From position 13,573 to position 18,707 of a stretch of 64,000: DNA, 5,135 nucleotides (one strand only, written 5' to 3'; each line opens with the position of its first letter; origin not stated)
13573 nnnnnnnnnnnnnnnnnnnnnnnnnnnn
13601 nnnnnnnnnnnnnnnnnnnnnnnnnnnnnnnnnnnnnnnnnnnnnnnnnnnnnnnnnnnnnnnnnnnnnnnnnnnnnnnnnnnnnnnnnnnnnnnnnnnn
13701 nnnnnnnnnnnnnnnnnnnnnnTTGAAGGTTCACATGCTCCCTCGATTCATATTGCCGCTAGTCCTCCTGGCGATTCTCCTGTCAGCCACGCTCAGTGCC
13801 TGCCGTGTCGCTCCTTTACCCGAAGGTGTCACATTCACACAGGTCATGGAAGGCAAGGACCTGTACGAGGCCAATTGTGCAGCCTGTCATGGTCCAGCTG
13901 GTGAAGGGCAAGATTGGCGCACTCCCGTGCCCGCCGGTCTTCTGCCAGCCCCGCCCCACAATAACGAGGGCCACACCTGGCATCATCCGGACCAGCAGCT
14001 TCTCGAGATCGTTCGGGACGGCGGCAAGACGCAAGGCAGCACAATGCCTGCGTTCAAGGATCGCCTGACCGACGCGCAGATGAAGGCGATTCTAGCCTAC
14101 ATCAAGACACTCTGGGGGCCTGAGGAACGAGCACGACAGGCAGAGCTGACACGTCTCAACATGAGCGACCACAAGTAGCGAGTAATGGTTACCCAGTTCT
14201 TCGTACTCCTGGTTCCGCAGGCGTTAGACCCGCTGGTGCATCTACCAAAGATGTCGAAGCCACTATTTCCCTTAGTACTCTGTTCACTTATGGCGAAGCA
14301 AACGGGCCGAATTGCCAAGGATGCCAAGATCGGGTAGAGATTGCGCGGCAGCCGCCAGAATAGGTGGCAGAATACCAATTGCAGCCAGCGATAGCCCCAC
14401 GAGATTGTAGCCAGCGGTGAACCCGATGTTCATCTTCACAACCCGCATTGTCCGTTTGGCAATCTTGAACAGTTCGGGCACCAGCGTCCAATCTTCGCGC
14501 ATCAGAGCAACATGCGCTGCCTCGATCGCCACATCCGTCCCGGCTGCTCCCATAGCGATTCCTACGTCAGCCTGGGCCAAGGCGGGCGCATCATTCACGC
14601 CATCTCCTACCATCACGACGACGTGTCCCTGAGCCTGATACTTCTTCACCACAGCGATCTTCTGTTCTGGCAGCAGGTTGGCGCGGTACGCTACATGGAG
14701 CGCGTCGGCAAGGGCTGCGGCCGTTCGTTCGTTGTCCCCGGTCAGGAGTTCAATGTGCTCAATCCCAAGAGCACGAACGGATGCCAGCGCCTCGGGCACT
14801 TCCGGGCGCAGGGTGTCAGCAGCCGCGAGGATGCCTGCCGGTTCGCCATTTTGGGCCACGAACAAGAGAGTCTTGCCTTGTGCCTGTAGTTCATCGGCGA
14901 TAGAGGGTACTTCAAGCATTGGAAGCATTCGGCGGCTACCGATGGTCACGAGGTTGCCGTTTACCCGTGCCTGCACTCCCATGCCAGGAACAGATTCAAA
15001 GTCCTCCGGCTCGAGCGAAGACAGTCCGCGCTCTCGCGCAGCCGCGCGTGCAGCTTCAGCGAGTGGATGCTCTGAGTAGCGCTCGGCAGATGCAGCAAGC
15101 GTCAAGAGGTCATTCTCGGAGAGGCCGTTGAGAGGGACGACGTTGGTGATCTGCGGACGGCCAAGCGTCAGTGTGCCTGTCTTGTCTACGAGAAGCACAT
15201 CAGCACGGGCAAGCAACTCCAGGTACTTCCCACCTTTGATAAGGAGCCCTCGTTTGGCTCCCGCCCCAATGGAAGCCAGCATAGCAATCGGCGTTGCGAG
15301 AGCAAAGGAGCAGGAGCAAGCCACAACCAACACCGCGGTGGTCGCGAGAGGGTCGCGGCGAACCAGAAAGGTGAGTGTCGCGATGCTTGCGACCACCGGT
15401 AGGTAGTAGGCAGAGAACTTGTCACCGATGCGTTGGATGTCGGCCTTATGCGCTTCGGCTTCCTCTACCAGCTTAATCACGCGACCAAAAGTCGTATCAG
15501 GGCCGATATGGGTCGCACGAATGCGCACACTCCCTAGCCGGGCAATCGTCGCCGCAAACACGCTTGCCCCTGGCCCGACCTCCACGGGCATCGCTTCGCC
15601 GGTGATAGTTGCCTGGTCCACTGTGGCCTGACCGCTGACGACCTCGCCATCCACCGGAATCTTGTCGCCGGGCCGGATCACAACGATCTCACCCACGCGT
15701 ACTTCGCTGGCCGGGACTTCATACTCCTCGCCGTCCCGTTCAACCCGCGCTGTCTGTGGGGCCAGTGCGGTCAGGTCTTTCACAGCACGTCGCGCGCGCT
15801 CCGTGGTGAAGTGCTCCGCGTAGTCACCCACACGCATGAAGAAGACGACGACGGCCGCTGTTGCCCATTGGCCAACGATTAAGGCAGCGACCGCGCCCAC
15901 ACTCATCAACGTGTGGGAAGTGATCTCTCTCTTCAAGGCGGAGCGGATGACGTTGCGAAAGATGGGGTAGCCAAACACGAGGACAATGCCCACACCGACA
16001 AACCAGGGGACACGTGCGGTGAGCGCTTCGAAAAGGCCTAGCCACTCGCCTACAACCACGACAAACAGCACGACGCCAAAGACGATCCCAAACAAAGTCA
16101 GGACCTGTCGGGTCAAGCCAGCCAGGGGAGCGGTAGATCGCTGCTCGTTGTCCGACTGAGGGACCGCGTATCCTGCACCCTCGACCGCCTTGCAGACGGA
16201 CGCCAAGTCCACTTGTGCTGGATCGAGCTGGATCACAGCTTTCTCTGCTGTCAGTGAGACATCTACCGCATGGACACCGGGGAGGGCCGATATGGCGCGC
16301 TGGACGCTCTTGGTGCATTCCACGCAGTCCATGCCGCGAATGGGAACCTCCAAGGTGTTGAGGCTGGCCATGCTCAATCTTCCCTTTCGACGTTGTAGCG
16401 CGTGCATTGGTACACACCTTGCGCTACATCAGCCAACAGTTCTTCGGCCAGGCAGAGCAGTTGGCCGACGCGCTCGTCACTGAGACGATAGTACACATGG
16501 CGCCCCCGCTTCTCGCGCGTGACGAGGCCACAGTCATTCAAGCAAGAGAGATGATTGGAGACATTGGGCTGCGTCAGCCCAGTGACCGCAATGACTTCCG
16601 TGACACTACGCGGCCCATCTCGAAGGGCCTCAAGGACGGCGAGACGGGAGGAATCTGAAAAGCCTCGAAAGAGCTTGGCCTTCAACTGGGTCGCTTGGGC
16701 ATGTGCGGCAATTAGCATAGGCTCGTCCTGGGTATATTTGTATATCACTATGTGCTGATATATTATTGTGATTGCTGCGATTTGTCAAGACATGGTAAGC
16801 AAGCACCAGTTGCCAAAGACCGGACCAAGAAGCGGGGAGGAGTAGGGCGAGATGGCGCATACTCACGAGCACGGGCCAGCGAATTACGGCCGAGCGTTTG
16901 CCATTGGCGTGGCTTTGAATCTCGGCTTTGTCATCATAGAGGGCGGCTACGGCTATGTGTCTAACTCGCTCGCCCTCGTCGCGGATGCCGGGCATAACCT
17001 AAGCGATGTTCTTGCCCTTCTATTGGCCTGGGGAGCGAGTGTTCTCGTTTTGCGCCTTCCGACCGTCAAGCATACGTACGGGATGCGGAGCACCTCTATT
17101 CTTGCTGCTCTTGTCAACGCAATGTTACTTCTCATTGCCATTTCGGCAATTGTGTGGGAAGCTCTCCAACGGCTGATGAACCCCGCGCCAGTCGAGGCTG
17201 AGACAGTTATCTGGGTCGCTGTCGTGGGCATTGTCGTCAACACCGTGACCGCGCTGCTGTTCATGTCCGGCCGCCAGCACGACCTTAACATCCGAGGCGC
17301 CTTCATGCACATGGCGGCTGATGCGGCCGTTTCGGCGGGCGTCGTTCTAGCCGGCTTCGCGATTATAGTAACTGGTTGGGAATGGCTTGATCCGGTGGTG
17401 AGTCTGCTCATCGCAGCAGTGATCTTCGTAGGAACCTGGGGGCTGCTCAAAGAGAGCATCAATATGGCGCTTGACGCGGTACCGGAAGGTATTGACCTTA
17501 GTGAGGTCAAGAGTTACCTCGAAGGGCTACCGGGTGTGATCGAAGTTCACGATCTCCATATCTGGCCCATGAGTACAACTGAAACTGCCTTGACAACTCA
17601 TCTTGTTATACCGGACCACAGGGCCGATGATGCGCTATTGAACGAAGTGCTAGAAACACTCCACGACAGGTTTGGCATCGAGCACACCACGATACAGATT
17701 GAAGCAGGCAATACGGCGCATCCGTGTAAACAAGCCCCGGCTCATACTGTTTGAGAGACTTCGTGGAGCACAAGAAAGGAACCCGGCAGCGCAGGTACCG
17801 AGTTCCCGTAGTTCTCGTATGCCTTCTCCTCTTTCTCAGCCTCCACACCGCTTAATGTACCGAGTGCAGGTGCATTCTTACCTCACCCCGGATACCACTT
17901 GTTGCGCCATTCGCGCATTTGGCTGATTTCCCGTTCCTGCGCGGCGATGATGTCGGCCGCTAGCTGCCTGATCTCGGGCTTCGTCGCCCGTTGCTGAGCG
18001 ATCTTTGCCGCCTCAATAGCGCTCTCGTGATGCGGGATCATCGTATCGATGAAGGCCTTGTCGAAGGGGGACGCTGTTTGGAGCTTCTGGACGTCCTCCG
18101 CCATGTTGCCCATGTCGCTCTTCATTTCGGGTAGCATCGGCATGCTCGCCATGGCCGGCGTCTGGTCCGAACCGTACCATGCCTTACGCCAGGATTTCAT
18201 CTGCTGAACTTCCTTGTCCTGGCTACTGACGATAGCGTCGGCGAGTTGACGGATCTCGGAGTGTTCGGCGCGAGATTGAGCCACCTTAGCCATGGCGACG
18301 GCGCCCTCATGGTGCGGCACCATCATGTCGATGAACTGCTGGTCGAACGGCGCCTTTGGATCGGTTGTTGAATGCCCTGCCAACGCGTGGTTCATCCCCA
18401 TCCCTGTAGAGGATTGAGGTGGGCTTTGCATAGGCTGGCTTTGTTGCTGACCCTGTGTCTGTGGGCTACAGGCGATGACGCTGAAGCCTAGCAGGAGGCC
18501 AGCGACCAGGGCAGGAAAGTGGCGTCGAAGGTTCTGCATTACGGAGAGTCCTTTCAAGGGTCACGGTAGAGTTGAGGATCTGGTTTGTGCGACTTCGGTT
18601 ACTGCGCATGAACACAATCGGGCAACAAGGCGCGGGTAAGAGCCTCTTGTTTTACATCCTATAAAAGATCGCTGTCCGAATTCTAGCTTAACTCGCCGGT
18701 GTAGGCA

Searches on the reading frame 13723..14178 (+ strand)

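Call 61: search_protein_families(library=pfam, proteins=[window:13723-14178:+], max_evalue=0.01)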
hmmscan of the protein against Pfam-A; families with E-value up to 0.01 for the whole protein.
window:13723-14178:+ (151 aa): 2 families
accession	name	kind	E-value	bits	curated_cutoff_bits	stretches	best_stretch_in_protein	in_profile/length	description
PF00034.26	Cytochrom_C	-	4.1e-17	63.7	21.3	1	42-131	2-90/90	Cytochrome c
PF13442.11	Cytochrome_CBB3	-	4.7e-15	56.1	27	1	40-127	2-68/68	Cytochrome C oxidase, cbb3-type, subunit III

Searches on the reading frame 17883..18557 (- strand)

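Call 27: search_protein_families(library=pfam, proteins=[window:17883-18557:-])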
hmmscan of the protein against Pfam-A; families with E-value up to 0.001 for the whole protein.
window:17883-18557:- (224 aa): 2 families
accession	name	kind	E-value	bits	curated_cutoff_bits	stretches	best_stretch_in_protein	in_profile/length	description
PF03713.19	DUF305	-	6.9e-48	163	27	2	72-217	1-150/151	Domain of unknown function (DUF305)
PF13628.12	DUF4142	-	9.4e-12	45.8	27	1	72-205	3-126/138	Domain of unknown function (DUF4142)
